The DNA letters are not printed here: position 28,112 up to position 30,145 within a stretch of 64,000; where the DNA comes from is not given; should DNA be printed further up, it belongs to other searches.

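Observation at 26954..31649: Orphan PilT followed by a membrane-anchored, Walker-A-dead GspE/PilB-fold protein and a CvpA-domain membrane protein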

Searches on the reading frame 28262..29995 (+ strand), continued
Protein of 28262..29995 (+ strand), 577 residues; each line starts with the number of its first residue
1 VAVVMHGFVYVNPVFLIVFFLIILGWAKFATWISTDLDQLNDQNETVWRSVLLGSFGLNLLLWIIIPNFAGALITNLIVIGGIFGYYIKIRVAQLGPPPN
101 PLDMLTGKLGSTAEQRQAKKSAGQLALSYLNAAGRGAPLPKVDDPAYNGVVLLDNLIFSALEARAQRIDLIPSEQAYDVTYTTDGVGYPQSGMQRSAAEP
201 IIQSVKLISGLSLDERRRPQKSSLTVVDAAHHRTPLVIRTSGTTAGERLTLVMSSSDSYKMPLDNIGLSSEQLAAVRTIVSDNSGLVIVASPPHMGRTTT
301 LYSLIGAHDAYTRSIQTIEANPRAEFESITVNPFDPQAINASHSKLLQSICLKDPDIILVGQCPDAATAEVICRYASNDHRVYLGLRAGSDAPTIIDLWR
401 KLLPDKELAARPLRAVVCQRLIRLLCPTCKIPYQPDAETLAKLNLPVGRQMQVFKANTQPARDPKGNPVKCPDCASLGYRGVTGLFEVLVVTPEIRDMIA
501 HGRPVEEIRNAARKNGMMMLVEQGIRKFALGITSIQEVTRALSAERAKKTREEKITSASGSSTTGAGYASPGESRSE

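Call 57: find_encoding_contigs(protein=P0208, flank=7000, max_places=1)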
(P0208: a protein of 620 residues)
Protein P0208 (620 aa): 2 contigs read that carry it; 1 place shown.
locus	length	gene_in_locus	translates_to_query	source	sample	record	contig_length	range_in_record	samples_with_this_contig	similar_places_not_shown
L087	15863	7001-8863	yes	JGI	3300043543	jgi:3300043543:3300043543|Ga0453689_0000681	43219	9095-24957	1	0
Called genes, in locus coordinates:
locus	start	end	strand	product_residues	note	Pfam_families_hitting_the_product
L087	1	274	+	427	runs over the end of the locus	PF13439:Glyco_transf_4, PF13579:Glyco_trans_4_4, PF00534:Glycos_transf_1, PF13692:Glyco_trans_1_4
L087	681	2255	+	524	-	PF00953:Glycos_transf_4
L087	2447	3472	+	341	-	PF13489:Methyltransf_23, PF08241:Methyltransf_11, PF08242:Methyltransf_12, PF13649:Methyltransf_25, PF13847:Methyltransf_31 (weak)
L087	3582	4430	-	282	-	PF01740:STAS, PF13466:STAS_2 (weak)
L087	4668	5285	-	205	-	PF03602:Cons_hypoth95, PF05175:MTS (weak)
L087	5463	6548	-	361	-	PF01738:DLH, PF22244:GCE_fung (faint)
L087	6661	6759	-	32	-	-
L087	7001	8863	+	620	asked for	PF00437:T2SSE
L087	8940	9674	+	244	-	PF02674:Colicin_V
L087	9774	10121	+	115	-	PF03692:CxxCxxCC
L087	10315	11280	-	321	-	PF08450:SGL, PF01436:NHL (faint)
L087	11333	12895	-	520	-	PF09492:Pec_lyase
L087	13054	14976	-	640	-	PF00669:Flagellin_N, PF00700:Flagellin_C (weak)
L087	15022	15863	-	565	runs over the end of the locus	PF22638:FlgK_D1, PF06429:Flg_bbr_C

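Call 63: find_encoding_contigs(protein=P0268, flank=6000, max_places=1)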
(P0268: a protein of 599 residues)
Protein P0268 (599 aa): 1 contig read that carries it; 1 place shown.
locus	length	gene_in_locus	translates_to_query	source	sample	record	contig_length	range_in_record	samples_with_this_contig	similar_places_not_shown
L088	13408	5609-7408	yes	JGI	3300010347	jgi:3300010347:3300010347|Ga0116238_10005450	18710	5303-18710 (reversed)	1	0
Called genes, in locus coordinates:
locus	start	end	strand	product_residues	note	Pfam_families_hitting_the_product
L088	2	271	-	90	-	?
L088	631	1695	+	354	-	PF07075:NamZ_N, PF20732:NamZ_C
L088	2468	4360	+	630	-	PF13188:PAS_8 (faint), PF00989:PAS, PF08448:PAS_4 (weak), PF13426:PAS_9, PF08447:PAS_3 (weak), PF00512:HisKA, PF02518:HATPase_c, PF00072:Response_reg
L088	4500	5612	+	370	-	PF00437:T2SSE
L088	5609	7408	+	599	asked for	PF00437:T2SSE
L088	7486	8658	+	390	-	PF02674:Colicin_V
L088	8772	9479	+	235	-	PF00535:Glycos_transf_2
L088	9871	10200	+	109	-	-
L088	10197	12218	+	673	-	PF01496:V_ATPase_I (weak)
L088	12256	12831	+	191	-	PF00137:ATP-synt_C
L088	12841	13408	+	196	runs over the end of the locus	PF01991:vATP-synt_E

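Call 64: find_encoding_contigs(protein=P0277, flank=6000, max_places=1)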
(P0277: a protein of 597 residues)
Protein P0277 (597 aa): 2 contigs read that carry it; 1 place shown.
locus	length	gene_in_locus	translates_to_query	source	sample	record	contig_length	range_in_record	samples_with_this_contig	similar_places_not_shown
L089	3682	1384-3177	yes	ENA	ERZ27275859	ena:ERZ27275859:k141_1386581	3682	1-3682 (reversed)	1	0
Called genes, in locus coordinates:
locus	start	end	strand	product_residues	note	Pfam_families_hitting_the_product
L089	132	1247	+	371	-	PF00437:T2SSE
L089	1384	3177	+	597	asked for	PF00437:T2SSE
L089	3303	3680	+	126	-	?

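Call 68: search_protein_families(library=ncbifam, proteins=[L034:14107-15816:+, L034:15728-17074:+, L034:17126-18436:+, L034:13165-14220:-, L034:7554-8717:+], max_evalue=0.00001)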
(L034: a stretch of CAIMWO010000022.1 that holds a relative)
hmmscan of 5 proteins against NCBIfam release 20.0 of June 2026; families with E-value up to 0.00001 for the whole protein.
L034:14107-15816:+ (569 aa): 19 families
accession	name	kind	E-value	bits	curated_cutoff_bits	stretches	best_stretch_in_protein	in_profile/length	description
TIGR02538.1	type_IV_pilB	equivalog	3.3e-190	633.4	675.65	1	8-562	2-563/564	type IV-A pilus assembly ATPase PilB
TIGR02533.1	type_II_gspE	equivalog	3.9e-180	599.7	630.25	1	80-561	4-486/486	type II secretion system ATPase GspE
NF053534.1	T4PilAsmATPsTfpB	equivalog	5.3e-137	457.7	850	1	48-561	64-582/584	type IV pilus assembly ATPase TfpB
NF007755.0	PRK10436.1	equivalog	7.8e-131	436.9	617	1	83-562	12-460/465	type II secretion system protein GspE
NF041000.1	ATPase_ComGA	equivalog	1.4e-76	257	300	1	186-451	2-266/267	competence type IV pilus ATPase ComGA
TIGR01420.1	pilT_fam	subfamily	1.4e-49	169.1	319.1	1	185-453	3-271/343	PilT/PilU family type 4a pilus ATPase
TIGR02525.1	plasmid_TraJ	equivalog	4.2e-28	98.4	368.3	1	278-452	119-300/372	plasmid transfer ATPase TraJ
TIGR02524.1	dot_icm_DotB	equivalog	5.2e-21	75.2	463.3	1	309-430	129-259/358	Dot/Icm type IV secretion system ATPase DotB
NF058587.1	archaellum_moto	equivalog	2.4e-19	69.5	550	1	318-429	279-395/527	archaellum flagellar ATPase motor FlaI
TIGR03819.1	heli_sec_ATPase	hypoth_equivalog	1.7e-14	53.7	373.15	1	239-442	106-312/340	TadA family conjugal transfer-associated ATPase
TIGR02782.1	TrbB_P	equivalog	3.3e-14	52.9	304.55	1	317-429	139-254/303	P-type conjugative transfer ATPase TrbB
NF012033.0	PRK15489.1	equivalog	6.7e-14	51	537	1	2-146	487-631/703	glycosyl transferase family protein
NF010469.0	PRK13894.1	subfamily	2.1e-13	50.3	508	1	317-445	152-282/320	conjugal transfer ATPase TrbB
TIGR02788.1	VirB11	equivalog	9.9e-13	47.8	249.95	1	317-442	147-276/308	P-type DNA transfer ATPase VirB11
NF008411.1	PRK11234.1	equivalog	3.9e-12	45.4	1170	1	4-147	480-622/723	cyclic di-3',5'-guanylate-activated glycosyltransferase NfrB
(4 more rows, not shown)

L034:15728-17074:+ (448 aa): 17 families
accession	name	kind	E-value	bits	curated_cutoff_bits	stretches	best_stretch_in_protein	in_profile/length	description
TIGR01420.1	pilT_fam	subfamily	1.1e-133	445.8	319.1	1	73-419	2-343/343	PilT/PilU family type 4a pilus ATPase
TIGR02533.1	type_II_gspE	equivalog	7.9e-47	160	630.25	1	156-347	195-382/486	type II secretion system ATPase GspE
TIGR02524.1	dot_icm_DotB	equivalog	7.1e-44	150.4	463.3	1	72-380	5-320/358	Dot/Icm type IV secretion system ATPase DotB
TIGR02538.1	type_IV_pilB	equivalog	1e-43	149.9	675.65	1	72-317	184-431/564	type IV-A pilus assembly ATPase PilB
TIGR02525.1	plasmid_TraJ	equivalog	6.8e-43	147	368.3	1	161-411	112-364/372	plasmid transfer ATPase TraJ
NF007755.0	PRK10436.1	equivalog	8.2e-42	143.4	617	1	64-316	80-333/465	type II secretion system protein GspE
NF041000.1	ATPase_ComGA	equivalog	5.3e-40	137.1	300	1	76-344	3-265/267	competence type IV pilus ATPase ComGA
NF053534.1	T4PilAsmATPsTfpB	equivalog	1.4e-35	122.8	850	1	180-343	314-471/584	type IV pilus assembly ATPase TfpB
NF058587.1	archaellum_moto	equivalog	2.7e-18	66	550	1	202-315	279-393/527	archaellum flagellar ATPase motor FlaI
TIGR02782.1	TrbB_P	equivalog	1.2e-13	51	304.55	1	201-318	139-255/303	P-type conjugative transfer ATPase TrbB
TIGR02788.1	VirB11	equivalog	1.8e-13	50.2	249.95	1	202-318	148-265/308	P-type DNA transfer ATPase VirB11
TIGR03819.1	heli_sec_ATPase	hypoth_equivalog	4.1e-13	49.2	373.15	1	198-314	178-296/340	TadA family conjugal transfer-associated ATPase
NF010425.0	PRK13851.1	equivalog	3e-10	39.5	461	1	194-315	158-280/344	type IV secretion system protein VirB11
NF053672.1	bindosome_BasE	exception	4.1e-10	39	1000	1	202-328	274-401/512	bindosome assembly system ATPase subunit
NF010469.0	PRK13894.1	subfamily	2.7e-09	36.8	508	1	201-315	152-264/320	conjugal transfer ATPase TrbB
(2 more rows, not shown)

L034:17126-18436:+ (437 aa): 12 families
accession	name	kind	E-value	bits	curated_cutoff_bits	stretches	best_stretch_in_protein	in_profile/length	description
TIGR02533.1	type_II_gspE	equivalog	1.3e-103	347.3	630.25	1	137-437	3-300/486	type II secretion system ATPase GspE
TIGR02538.1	type_IV_pilB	equivalog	2.5e-102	343.4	675.65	1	61-437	2-373/564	type IV-A pilus assembly ATPase PilB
NF007755.0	PRK10436.1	equivalog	3.6e-69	233.6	617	1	225-437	63-276/465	type II secretion system protein GspE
NF053534.1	T4PilAsmATPsTfpB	equivalog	2.8e-62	210.9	850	1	113-436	73-392/584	type IV pilus assembly ATPase TfpB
NF041000.1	ATPase_ComGA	equivalog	6.6e-39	133.5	300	1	253-436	3-185/267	competence type IV pilus ATPase ComGA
TIGR01420.1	pilT_fam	subfamily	3.5e-19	69.2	319.1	1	250-420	2-163/343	PilT/PilU family type 4a pilus ATPase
NF008411.1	PRK11234.1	equivalog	3.7e-13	48.8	1170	1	53-215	475-631/723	cyclic di-3',5'-guanylate-activated glycosyltransferase NfrB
NF012033.0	PRK15489.1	equivalog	3.6e-11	42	537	1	59-219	491-647/703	glycosyl transferase family protein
NF053729.1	c-di-GMP_motif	domain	1.4e-10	40.8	38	1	60-117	1-53/53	cyclic di-GMP-binding domain-containing protein, MshE-related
TIGR02525.1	plasmid_TraJ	equivalog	3.6e-09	36.1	368.3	1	344-423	119-194/372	plasmid transfer ATPase TraJ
TIGR03819.1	heli_sec_ATPase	hypoth_equivalog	6.5e-07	28.9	373.15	1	300-423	101-220/340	TadA family conjugal transfer-associated ATPase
TIGR03029.1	EpsG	equivalog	2.5e-06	26.9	313.8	0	61-122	5-61/274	chain length determinant protein tyrosine kinase EpsG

L034:13165-14220:- (351 aa): 3 families
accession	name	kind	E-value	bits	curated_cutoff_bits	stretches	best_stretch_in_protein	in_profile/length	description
NF041312.1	Superox_dis_Halo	equivalog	1.7e-21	77.1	300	1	164-336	17-188/196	superoxide dismutase [Mn]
NF007832.0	PRK10543.1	equivalog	2.4e-17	63.1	348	1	217-338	70-193/193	superoxide dismutase [Fe]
NF008177.0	PRK10925.1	equivalog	2.8e-12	46.9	363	1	215-339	76-205/206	superoxide dismutase [Mn]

L034:7554-8717:+ (388 aa): 18 families
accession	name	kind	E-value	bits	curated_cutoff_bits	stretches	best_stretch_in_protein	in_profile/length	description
TIGR01420.1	pilT_fam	subfamily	1.1e-121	406.2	319.1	1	36-377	3-343/343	PilT/PilU family type 4a pilus ATPase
TIGR02525.1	plasmid_TraJ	equivalog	1e-43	149.7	368.3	1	35-329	12-324/372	plasmid transfer ATPase TraJ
NF041000.1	ATPase_ComGA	equivalog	2e-41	141.8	300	1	39-302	4-266/267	competence type IV pilus ATPase ComGA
TIGR02524.1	dot_icm_DotB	equivalog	9.1e-39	133.6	463.3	1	37-341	8-323/358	Dot/Icm type IV secretion system ATPase DotB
TIGR02533.1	type_II_gspE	equivalog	4.4e-36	124.6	630.25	1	147-309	235-387/486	type II secretion system ATPase GspE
NF053534.1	T4PilAsmATPsTfpB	equivalog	2.5e-34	118.6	850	1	148-310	329-481/584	type IV pilus assembly ATPase TfpB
NF007755.0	PRK10436.1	equivalog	2.2e-31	109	617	1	112-314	170-368/465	type II secretion system protein GspE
TIGR02538.1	type_IV_pilB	equivalog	7.4e-31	107.4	675.65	1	153-275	314-432/564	type IV-A pilus assembly ATPase PilB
NF058587.1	archaellum_moto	equivalog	1.7e-15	56.8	550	1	158-315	278-431/527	archaellum flagellar ATPase motor FlaI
TIGR02782.1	TrbB_P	equivalog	5.1e-15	55.5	304.55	1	158-296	139-276/303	P-type conjugative transfer ATPase TrbB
TIGR02788.1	VirB11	equivalog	6.5e-14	51.7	249.95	1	151-289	140-285/308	P-type DNA transfer ATPase VirB11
NF010407.0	PRK13833.1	subfamily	1.7e-12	47.4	499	1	158-281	147-268/323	conjugal transfer protein TrbB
NF053672.1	bindosome_BasE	exception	5.1e-12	45.3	1000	1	147-290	263-406/512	bindosome assembly system ATPase subunit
TIGR03819.1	heli_sec_ATPase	hypoth_equivalog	8.1e-10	38.4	373.15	1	145-271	169-296/340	TadA family conjugal transfer-associated ATPase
NF010469.0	PRK13894.1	subfamily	2.9e-09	36.7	508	1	157-280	151-272/320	conjugal transfer ATPase TrbB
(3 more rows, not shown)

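Call 69: search_protein_families(library=padloc, proteins=[window:28274-29995:+], max_evalue=0.01)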
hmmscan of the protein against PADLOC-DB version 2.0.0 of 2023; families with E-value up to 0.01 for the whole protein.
window:28274-29995:+ (573 aa): 0 families

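Call 70: list_cluster_members(proteins=[P0135, P0137, P0139, P0143, P0145, P0147, P0150, P0159, P0161, P0166])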
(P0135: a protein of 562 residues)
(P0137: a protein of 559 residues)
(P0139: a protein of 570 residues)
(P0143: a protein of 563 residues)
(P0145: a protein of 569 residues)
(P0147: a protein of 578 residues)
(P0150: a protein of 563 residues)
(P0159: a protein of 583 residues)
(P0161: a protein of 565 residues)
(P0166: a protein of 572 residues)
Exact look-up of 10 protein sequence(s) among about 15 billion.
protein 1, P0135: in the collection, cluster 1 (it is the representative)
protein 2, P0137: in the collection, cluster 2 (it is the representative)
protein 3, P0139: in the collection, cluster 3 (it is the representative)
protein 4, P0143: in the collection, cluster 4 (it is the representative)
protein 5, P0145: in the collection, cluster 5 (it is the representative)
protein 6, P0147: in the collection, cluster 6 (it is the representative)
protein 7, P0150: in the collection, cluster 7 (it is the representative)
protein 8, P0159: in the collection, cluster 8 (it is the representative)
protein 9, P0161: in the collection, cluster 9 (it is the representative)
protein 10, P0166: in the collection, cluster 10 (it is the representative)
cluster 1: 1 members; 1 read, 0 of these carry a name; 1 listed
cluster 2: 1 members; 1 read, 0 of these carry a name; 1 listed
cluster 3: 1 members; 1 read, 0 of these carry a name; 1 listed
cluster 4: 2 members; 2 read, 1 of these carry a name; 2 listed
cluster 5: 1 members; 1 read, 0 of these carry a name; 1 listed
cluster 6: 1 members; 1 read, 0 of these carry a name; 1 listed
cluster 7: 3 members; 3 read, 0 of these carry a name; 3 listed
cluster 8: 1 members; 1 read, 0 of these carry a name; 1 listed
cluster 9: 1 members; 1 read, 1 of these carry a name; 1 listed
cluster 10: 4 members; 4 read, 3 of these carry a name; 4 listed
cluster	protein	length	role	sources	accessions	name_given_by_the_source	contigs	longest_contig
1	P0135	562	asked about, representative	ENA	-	-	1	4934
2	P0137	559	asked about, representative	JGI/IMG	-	-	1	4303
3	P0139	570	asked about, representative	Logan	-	-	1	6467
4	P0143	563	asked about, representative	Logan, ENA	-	-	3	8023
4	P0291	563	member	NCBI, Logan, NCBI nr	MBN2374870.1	MAG: Flp pilus assembly complex ATPase component TadA [Sedimentisphaerales bacterium] | Flp pilus assembly complex ATPase component TadA [Sedimentisphaerales bacterium]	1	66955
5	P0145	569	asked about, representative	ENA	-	-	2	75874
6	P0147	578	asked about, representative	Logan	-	-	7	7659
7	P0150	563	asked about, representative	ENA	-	-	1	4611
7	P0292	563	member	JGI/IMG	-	-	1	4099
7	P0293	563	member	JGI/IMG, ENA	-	-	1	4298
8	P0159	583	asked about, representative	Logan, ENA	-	-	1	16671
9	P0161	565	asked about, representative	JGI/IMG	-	type II secretory ATPase GspE/PulE/Tfp pilus assembly ATPase PilB-like protein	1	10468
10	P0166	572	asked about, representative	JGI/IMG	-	type II secretory ATPase GspE/PulE/Tfp pilus assembly ATPase PilB-like protein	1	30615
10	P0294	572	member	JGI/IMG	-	type II secretory ATPase GspE/PulE/Tfp pilus assembly ATPase PilB-like protein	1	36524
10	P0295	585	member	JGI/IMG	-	type II secretory ATPase GspE/PulE/Tfp pilus assembly ATPase PilB-like protein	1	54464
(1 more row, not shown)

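Call 71: predict_structure(alignment_id=A1)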
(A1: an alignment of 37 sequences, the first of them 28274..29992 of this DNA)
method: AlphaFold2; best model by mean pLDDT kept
length: 573 residues; sequences in the alignment: 37
mean_pLDDT: 85.2   pTM: 0.68
mean pLDDT of the five models: 85.2, 84.4, 83.2, 82.3, 81.6
residues with pLDDT >= 90: 309; 70-90: 202; 50-70: 25; < 50: 37
segments of 3 or more residues with pLDDT < 50: 1-4, 542-573
pLDDT, mean of each block of 10 residues (from residue 1): 56 87 86 81 90 90 88 92 87 69 56 77 88 86 93 92 92 92 88 94 92 91 89 91 91 81 94 92 93 93 90 91 90 85 95 95 95 95 87 93 95 95 91 81 78 86 88 90 96 95 94 92 92 86 40 33 34 35
secondary structure, 60 per line:
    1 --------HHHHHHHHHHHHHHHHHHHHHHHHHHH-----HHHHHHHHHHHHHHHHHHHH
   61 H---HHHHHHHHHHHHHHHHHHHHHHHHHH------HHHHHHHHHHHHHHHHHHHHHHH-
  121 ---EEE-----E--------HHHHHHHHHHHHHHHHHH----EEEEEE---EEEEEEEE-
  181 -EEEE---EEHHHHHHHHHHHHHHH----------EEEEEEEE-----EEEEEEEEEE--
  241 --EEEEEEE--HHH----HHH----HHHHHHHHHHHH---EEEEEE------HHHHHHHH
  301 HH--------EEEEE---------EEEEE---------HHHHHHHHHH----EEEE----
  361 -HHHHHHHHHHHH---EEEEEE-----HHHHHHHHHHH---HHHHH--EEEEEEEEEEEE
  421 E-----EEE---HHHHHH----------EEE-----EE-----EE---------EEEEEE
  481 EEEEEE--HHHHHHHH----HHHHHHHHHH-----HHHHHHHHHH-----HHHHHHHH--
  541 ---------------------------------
elements in order: H9-35 H41-61 H65-90 H97-119 E124-126 H141-158 E163-168 E172-179 E182-185 H191-205 E216-223 E229-238 E243-249 H266-277 E281-286 H293-302 E311-315 E325-329 H339-348 E353-356 H362-373 E377-382 H388-398 H402-406 E409-421 E427-429 H433-438 E449-451 E475-486 H489-496 H501-510 H516-525 H531-538
